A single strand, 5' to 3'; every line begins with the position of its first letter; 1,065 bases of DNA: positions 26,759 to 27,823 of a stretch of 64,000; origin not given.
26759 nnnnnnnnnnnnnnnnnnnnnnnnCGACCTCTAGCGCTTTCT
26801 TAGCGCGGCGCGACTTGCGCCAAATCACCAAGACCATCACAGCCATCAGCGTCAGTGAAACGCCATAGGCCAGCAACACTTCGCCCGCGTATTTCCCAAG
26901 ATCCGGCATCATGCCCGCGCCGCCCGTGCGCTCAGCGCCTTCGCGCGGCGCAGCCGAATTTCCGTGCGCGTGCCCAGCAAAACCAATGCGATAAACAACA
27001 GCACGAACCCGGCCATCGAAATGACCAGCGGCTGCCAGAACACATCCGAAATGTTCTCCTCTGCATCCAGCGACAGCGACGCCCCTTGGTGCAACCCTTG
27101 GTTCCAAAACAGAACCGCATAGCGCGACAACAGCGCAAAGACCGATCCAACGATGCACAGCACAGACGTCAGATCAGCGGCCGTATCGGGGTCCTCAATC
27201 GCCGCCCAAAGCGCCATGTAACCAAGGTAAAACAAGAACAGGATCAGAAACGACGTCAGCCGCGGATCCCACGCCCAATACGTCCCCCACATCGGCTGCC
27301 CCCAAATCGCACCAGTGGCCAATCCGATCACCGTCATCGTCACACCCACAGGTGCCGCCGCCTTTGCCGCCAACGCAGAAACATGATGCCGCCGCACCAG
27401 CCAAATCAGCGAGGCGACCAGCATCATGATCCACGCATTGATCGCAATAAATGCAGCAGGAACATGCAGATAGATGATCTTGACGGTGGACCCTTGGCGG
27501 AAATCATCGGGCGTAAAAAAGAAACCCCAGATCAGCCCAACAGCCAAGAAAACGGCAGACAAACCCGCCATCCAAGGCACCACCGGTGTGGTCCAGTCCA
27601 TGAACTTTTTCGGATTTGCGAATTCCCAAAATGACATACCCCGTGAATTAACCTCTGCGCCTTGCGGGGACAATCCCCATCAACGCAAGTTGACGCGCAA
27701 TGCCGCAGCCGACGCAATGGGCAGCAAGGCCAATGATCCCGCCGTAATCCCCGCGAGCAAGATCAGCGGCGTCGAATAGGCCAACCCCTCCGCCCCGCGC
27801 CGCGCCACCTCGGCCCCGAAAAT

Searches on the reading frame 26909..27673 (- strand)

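Call 35: search_protein_families(library=pfam, proteins=[window:26909-27673:-], max_evalue=0.00001)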
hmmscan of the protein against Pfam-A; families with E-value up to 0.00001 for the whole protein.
window:26909-27673:- (254 aa): 1 family
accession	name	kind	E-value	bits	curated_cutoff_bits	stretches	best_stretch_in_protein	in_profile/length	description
PF01578.25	Cytochrom_C_asm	-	3.4e-36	125.3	29.9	1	24-195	10-212/212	Cytochrome C assembly protein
